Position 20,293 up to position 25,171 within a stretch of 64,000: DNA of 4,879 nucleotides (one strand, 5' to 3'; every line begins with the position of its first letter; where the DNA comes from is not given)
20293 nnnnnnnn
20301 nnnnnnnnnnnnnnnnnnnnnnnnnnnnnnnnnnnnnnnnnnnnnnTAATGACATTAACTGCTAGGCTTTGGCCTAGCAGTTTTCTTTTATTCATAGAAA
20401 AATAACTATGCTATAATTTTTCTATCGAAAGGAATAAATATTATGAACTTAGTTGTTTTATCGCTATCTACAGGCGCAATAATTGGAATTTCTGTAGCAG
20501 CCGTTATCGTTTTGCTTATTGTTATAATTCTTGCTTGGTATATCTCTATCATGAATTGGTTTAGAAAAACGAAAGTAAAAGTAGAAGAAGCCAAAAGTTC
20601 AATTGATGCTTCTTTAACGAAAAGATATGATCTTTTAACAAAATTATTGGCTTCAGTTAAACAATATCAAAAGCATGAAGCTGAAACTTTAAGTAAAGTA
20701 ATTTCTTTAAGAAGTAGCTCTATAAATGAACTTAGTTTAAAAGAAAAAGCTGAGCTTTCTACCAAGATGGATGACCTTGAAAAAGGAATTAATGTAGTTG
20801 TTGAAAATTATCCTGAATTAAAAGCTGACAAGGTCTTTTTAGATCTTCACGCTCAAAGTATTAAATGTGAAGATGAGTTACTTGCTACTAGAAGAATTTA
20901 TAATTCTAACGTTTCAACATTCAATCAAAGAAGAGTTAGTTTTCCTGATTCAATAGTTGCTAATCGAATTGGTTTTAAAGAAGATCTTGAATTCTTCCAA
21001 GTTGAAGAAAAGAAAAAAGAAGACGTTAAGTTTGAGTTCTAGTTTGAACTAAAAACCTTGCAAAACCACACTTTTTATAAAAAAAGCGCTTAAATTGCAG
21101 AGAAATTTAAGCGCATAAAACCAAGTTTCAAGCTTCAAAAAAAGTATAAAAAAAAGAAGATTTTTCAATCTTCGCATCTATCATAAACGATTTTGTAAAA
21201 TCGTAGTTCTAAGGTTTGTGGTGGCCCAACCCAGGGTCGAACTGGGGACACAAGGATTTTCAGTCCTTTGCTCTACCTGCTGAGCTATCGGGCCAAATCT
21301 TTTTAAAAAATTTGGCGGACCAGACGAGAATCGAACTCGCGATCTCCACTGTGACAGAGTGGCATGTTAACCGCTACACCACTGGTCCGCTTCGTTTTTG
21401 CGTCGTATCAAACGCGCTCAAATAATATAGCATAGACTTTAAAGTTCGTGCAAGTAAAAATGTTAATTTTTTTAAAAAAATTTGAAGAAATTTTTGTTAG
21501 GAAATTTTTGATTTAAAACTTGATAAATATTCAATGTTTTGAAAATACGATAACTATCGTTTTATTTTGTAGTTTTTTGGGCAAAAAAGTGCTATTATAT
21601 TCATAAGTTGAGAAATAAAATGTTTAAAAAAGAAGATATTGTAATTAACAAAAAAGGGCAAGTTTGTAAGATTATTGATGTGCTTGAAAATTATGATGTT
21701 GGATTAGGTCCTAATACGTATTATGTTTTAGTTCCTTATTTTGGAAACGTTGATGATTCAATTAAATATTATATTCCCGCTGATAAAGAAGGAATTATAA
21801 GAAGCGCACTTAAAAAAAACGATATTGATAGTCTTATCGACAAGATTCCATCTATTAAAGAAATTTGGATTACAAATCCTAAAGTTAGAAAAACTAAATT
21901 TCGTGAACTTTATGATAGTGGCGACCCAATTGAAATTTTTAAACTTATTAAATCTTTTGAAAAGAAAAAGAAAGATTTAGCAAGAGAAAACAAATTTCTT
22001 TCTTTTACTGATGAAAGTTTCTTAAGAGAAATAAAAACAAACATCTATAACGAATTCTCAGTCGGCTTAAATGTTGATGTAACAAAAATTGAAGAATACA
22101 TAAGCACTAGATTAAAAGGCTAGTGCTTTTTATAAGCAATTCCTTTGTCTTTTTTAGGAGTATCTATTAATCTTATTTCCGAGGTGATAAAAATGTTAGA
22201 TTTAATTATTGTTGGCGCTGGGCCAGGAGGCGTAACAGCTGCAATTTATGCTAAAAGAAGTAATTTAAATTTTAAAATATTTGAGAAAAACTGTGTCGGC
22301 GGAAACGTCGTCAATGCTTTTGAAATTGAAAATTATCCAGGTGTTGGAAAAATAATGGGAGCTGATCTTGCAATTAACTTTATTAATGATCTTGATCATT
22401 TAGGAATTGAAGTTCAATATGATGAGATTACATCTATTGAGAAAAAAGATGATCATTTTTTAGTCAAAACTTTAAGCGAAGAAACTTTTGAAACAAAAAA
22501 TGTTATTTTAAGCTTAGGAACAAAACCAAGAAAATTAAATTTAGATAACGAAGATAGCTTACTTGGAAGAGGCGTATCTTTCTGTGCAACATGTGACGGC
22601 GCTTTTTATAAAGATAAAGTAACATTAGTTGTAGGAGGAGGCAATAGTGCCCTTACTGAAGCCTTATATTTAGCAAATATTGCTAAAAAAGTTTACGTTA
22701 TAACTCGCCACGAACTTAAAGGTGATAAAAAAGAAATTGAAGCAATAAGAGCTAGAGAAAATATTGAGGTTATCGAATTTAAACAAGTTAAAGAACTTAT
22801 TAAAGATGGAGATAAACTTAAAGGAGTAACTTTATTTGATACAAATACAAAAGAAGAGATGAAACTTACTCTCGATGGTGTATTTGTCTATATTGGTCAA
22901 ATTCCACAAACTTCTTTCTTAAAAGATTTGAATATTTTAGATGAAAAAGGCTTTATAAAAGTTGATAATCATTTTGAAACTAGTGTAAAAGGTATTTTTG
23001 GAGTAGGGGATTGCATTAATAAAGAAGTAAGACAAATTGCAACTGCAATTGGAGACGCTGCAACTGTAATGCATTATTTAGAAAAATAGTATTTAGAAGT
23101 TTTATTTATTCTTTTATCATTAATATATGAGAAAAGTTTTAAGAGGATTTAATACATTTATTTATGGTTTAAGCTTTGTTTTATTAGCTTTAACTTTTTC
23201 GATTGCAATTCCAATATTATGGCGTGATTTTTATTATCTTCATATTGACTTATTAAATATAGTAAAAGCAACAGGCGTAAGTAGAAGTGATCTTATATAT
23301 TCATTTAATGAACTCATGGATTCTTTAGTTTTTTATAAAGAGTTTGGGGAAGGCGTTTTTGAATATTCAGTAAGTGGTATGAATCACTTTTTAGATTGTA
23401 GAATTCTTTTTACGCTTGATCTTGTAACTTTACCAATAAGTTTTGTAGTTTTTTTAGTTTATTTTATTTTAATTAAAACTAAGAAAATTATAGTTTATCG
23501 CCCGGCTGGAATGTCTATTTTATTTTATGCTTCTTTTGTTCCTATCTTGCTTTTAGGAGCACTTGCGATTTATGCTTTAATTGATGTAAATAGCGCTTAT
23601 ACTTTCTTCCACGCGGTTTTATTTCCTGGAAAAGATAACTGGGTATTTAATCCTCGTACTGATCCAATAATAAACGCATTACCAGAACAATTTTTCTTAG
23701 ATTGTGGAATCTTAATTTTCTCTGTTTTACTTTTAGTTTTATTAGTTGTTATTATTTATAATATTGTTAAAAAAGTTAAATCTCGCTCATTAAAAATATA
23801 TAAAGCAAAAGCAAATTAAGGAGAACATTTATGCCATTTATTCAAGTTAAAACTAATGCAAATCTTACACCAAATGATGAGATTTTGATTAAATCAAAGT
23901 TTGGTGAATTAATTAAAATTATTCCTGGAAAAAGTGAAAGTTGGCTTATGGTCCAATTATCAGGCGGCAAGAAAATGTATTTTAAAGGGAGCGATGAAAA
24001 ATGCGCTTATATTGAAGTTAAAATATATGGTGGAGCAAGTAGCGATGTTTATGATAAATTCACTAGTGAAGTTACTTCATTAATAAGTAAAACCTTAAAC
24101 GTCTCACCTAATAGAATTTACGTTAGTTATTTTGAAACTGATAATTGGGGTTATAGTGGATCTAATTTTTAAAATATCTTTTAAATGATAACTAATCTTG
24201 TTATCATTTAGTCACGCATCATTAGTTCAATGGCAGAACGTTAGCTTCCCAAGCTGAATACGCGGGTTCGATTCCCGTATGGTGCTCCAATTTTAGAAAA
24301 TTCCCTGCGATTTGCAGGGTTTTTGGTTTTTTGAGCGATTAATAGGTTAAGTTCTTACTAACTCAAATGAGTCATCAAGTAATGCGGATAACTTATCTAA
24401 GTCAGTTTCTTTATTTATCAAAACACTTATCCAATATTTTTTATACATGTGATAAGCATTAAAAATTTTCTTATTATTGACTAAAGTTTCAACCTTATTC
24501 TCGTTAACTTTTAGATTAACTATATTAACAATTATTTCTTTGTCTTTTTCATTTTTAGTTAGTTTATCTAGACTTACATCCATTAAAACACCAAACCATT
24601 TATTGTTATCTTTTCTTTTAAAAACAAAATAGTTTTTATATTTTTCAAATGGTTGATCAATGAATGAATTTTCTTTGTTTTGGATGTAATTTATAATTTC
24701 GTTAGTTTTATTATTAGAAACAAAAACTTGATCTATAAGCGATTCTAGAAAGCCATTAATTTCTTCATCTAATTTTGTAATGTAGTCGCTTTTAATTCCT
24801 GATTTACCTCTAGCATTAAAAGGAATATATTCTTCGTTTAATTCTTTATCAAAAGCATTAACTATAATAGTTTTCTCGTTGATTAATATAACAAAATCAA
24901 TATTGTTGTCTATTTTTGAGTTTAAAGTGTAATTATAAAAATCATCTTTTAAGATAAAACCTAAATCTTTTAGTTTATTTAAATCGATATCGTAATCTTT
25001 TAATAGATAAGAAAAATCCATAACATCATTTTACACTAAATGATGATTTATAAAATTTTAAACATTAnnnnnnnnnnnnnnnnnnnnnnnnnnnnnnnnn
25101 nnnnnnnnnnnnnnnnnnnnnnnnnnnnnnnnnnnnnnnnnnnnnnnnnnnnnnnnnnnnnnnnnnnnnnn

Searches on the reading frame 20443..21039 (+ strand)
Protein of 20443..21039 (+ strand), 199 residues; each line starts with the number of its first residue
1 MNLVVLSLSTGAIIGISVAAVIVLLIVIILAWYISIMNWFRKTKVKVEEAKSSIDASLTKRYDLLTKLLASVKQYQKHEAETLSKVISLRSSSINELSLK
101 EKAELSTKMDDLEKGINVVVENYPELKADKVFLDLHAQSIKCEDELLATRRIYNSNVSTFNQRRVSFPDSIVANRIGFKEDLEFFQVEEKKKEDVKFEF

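Call 90: search_protein_families(library=pfam, proteins=[window:20443-21039:+], max_evalue=0.00001)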
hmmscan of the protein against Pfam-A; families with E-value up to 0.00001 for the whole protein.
window:20443-21039:+ (199 aa): 1 family
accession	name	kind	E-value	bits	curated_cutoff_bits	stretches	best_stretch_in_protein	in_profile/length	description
PF04011.17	LemA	-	5.2e-40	137.1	26.2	1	51-199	2-149/149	LemA family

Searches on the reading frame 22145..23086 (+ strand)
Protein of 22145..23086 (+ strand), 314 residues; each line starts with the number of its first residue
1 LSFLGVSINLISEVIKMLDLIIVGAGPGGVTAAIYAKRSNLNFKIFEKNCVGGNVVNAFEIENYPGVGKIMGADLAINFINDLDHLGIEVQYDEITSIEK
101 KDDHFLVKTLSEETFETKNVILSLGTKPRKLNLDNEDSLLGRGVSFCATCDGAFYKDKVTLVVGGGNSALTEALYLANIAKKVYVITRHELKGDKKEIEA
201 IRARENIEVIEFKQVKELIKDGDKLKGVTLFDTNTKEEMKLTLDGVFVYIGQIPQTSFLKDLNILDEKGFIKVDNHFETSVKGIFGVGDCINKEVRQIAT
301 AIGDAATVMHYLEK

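Call 90: search_protein_families(library=pfam, proteins=[window:22145-23086:+], max_evalue=0.00001)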
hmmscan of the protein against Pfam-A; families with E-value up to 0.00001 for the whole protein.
window:22145-23086:+ (314 aa): 8 families
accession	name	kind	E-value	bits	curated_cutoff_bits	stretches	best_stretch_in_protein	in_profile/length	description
PF07992.20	Pyr_redox_2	-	5.8e-46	157.7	26.1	1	19-304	2-290/291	Pyridine nucleotide-disulphide oxidoreductase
PF13738.12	Pyr_redox_3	-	1e-25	91.1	30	1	89-288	97-305/305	Pyridine nucleotide-disulphide oxidoreductase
PF00070.33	Pyr_redox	-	1.8e-10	41.7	22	1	161-230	3-79/82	Pyridine nucleotide-disulphide oxidoreductase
PF03486.20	HI0933_like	-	1.5e-08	34.8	50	0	19-49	2-32/244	HI0933-like protein Rossmann domain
PF12831.13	FAD_oxidored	-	2.9e-08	33.9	27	1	19-135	1-118/416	FAD dependent oxidoreductase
PF13450.12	NAD_binding_8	-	2.9e-07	31.1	21.9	0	22-55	1-35/68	NAD(P)-binding Rossmann-like domain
PF01946.23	Thi4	-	8e-07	29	26.2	0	17-52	17-54/235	Thi4 family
PF00890.30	FAD_binding_2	-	1.4e-06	28.2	20.4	0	19-55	1-38/414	FAD binding domain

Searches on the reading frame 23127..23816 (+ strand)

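Call 90: search_protein_families(library=pfam, proteins=[window:23127-23816:+], max_evalue=0.00001)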
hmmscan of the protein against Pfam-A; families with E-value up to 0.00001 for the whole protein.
window:23127-23816:+ (230 aa): 1 family
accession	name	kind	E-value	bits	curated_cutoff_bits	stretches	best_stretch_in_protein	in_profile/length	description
PF07314.17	Lit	-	3.3e-34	118.9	24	1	12-190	2-176/176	Lipoprotein intramolecular transacylase Lit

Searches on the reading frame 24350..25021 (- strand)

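Call 90: search_protein_families(library=pfam, proteins=[window:24350-25021:-], max_evalue=0.00001)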
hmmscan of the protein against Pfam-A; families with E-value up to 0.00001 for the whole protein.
window:24350-25021:- (224 aa): 1 family
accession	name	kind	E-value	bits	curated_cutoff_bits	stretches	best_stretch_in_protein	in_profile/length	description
PF04237.18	YjbR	-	7.3e-13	49.4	30.1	1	122-221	9-88/88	YjbR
